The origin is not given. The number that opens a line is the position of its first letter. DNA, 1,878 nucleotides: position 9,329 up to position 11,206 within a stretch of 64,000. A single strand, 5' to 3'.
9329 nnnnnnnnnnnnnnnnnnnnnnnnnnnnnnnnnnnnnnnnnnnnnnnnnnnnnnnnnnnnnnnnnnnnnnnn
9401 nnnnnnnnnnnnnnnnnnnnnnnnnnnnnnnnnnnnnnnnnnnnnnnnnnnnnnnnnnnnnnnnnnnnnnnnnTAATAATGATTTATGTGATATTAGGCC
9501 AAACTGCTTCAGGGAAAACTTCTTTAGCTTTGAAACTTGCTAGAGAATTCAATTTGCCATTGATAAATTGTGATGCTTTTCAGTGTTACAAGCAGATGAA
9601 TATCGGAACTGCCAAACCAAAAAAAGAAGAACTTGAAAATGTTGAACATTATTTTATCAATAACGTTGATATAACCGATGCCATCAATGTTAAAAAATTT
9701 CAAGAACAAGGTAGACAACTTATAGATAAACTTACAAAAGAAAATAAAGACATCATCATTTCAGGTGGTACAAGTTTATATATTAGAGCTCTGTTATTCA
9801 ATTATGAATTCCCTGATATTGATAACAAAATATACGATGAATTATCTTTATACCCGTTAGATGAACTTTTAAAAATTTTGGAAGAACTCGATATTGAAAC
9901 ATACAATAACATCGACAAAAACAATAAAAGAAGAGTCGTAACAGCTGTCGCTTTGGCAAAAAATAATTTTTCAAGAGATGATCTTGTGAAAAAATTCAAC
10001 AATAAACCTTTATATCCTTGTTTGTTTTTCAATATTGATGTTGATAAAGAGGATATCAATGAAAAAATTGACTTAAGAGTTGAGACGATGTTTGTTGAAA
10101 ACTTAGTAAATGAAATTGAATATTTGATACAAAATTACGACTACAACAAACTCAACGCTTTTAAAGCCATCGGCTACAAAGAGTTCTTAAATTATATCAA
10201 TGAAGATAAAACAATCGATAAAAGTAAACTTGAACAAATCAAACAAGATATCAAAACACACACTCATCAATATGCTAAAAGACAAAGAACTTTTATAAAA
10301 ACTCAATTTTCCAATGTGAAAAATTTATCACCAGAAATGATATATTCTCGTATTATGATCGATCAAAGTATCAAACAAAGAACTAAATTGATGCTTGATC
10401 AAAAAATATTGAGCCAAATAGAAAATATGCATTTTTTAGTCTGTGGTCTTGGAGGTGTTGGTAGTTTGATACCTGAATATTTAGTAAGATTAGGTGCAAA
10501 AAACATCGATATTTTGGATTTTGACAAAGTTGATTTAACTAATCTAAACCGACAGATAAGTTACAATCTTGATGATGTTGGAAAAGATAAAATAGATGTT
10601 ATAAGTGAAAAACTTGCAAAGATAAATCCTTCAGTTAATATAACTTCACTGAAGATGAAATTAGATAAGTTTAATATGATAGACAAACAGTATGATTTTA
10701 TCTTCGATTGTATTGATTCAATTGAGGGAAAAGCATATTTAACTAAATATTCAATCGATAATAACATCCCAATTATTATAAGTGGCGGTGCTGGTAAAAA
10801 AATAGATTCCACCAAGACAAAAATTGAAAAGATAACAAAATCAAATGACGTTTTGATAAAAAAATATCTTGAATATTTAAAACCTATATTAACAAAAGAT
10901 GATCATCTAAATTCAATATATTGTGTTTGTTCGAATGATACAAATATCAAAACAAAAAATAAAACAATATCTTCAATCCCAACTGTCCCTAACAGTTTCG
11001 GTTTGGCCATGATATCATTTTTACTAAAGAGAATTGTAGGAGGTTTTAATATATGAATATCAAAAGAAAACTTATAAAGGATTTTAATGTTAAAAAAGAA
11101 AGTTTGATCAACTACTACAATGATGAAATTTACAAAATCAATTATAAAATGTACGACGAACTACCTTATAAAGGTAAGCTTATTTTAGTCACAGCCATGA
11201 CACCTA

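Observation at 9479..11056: Single-ORF fusion of two tRNA-A37 modification enzymes: MiaA (i6A37) + TcdA/CsdL-type dehydratase (ct6A37)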

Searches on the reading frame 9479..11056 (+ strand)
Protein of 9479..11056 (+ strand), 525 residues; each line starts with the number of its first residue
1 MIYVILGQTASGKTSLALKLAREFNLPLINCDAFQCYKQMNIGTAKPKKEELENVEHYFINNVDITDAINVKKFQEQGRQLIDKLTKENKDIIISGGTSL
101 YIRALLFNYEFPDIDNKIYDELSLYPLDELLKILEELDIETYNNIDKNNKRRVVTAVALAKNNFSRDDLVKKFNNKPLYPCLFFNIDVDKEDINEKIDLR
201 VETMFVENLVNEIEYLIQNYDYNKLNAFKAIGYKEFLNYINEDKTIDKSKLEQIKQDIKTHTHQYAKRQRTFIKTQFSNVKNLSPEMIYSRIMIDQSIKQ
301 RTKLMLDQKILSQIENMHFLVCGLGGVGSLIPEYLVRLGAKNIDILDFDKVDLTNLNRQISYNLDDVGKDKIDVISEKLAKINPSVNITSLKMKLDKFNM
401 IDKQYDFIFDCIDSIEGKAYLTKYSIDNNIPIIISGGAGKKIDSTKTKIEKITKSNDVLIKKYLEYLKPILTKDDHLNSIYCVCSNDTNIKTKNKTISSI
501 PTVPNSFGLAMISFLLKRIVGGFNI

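Call 3: search_protein_families(library=pfam, proteins=[window:9479-11053:+], max_evalue=0.01)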
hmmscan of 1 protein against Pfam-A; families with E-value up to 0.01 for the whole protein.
window:9479-11053:+ (525 aa): 4 families
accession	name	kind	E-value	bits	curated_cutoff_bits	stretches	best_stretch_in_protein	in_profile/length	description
PF01715.23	IPPT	-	1.1e-59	202.5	23.6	1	35-275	1-242/243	IPP transferase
PF00899.27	ThiF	-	2.7e-38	131.9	28.1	1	308-441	12-147/238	ThiF family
PF01745.22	IPT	-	3.1e-17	63.2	20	1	2-99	3-100/233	Isopentenyl transferase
PF01202.28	SKI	-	0.0097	16.5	22.1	0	10-34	2-26/159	Shikimate kinase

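Call 4: search_protein_families(library=ncbifam, proteins=[window:9479-11053:+], max_evalue=0.01)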
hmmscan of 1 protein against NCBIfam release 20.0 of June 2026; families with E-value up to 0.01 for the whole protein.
window:9479-11053:+ (525 aa): 25 families
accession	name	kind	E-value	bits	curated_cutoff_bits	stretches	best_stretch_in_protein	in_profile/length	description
TIGR00174.1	miaA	equivalog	1.1e-59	202.1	148.65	1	4-278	3-279/288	tRNA (adenosine(37)-N6)-dimethylallyltransferase MiaA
NF006395.0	PRK08644.1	equivalog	1.7e-31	109.5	159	1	294-455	8-172/215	sulfur carrier protein ThiS adenylyltransferase ThiF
NF011696.0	PRK15116.1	equivalog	1.3e-30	107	304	1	305-469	19-187/268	tRNA cyclic N6-threonylcarbamoyladenosine(37) synthase TcdA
TIGR02356.1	adenyl_thiF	equivalog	2.4e-26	92.4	275.25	1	313-436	18-143/203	thiazole biosynthesis adenylyltransferase ThiF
NF004281.0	PRK05690.1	subfamily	3.7e-24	85.3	266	1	312-438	28-155/250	molybdopterin-synthase adenylyltransferase MoeB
TIGR02354.1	thiF_fam2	equivalog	6.5e-22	78.4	152.2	1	307-455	12-163/200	thiamine biosynthesis protein ThiF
TIGR02355.1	moeB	equivalog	6.4e-20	71.6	376.55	1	313-438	21-147/240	molybdopterin-synthase adenylyltransferase MoeB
NF004111.0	PRK05600.1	equivalog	5.6e-19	68.5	437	1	313-421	38-148/371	ThiF family adenylyltransferase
NF005902.0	PRK07878.1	equivalog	1.5e-17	63.6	647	1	313-417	39-145/392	adenylyltransferase/sulfurtransferase MoeZ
NF006444.0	PRK08762.1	equivalog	2.2e-17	62.8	449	1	313-434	144-267/387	molybdopterin-synthase adenylyltransferase MoeB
NF047750.1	SAMPActivE1UbaA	equivalog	7.3e-16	58.3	450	1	316-432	32-150/270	SAMP-activating enzyme E1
NF005646.0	PRK07411.1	equivalog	3.9e-15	55.9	633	1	314-421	36-144/390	molybdopterin-synthase adenylyltransferase MoeB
NF006204.0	PRK08328.1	equivalog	6.5e-15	55.4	339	1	312-440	23-154/231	hypothetical protein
NF006077.0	PRK08223.1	equivalog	1.3e-14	53.9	266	1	308-414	20-128/296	hypothetical protein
NF009123.0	PRK12475.1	subfamily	1.9e-13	50.4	510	1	308-439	16-151/338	MoeB/ThiF family adenylyltransferase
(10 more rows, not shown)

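Call 5: search_solved_structures(query=window:9479-11053:+, max_evalue=0.001, show_alignments=3)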
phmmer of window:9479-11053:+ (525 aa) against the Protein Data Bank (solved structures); distinct sequences matched with E-value up to 0.001: 79 (the best 60 are shown).
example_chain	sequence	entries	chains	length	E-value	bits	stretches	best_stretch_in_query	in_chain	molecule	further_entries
3d3q_A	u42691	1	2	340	7.6e-41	143.6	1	2-302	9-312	tRNA delta(2)-isopentenylpyrophosphate transferase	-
2qgn_A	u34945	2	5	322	3.3e-29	105.2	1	3-276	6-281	tRNA delta(2)-isopentenylpyrophosphate transferase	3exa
8ide_A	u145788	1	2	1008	6.9e-26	94.2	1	293-485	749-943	N(6)-L-threonylcarbamoyladenine synthase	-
4rdh_A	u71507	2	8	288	1.5e-25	93.1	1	286-469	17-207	tRNA threonylcarbamoyladenosine dehydratase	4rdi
4yed_A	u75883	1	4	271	2.8e-25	92.2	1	302-469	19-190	tRNA threonylcarbamoyladenosine dehydratase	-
4d7a_A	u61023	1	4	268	3.2e-25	92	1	303-469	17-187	TRNA THREONYLCARBAMOYLADENOSINE DEHYDRATASE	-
4d79_A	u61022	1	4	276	3.5e-25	91.9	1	303-469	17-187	TRNA THREONYLCARBAMOYLADENOSINE DEHYDRATASE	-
3eph_A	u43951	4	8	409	1.6e-24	89.8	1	2-276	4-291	tRNA isopentenyltransferase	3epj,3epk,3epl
2zm5_A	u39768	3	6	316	1.3e-18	70.3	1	5-274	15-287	tRNA delta(2)-isopentenylpyrophosphate transferase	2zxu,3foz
4nnj_A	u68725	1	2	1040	5.2e-18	68.2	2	292-434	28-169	Ubiquitin-activating enzyme E1 1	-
5tr4_A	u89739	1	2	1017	7.7e-18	67.7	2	313-455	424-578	Ubiquitin-activating enzyme E1 1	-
5l6h_A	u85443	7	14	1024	9.7e-18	67.4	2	313-455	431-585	Ubiquitin-activating enzyme E1 1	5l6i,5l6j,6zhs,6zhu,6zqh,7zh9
6nya_A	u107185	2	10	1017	1.4e-17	66.8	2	313-455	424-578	Ubiquitin-activating enzyme E1 1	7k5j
3cmm_A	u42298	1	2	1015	1.4e-17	66.8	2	313-455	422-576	Ubiquitin-activating enzyme E1 1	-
3crm_A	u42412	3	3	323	3e-17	65.7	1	5-275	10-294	tRNA delta(2)-isopentenylpyrophosphate transferase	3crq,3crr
1jw9_B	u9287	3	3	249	5.5e-16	61.6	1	314-438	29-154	MOLYBDOPTERIN BIOSYNTHESIS MOEB PROTEIN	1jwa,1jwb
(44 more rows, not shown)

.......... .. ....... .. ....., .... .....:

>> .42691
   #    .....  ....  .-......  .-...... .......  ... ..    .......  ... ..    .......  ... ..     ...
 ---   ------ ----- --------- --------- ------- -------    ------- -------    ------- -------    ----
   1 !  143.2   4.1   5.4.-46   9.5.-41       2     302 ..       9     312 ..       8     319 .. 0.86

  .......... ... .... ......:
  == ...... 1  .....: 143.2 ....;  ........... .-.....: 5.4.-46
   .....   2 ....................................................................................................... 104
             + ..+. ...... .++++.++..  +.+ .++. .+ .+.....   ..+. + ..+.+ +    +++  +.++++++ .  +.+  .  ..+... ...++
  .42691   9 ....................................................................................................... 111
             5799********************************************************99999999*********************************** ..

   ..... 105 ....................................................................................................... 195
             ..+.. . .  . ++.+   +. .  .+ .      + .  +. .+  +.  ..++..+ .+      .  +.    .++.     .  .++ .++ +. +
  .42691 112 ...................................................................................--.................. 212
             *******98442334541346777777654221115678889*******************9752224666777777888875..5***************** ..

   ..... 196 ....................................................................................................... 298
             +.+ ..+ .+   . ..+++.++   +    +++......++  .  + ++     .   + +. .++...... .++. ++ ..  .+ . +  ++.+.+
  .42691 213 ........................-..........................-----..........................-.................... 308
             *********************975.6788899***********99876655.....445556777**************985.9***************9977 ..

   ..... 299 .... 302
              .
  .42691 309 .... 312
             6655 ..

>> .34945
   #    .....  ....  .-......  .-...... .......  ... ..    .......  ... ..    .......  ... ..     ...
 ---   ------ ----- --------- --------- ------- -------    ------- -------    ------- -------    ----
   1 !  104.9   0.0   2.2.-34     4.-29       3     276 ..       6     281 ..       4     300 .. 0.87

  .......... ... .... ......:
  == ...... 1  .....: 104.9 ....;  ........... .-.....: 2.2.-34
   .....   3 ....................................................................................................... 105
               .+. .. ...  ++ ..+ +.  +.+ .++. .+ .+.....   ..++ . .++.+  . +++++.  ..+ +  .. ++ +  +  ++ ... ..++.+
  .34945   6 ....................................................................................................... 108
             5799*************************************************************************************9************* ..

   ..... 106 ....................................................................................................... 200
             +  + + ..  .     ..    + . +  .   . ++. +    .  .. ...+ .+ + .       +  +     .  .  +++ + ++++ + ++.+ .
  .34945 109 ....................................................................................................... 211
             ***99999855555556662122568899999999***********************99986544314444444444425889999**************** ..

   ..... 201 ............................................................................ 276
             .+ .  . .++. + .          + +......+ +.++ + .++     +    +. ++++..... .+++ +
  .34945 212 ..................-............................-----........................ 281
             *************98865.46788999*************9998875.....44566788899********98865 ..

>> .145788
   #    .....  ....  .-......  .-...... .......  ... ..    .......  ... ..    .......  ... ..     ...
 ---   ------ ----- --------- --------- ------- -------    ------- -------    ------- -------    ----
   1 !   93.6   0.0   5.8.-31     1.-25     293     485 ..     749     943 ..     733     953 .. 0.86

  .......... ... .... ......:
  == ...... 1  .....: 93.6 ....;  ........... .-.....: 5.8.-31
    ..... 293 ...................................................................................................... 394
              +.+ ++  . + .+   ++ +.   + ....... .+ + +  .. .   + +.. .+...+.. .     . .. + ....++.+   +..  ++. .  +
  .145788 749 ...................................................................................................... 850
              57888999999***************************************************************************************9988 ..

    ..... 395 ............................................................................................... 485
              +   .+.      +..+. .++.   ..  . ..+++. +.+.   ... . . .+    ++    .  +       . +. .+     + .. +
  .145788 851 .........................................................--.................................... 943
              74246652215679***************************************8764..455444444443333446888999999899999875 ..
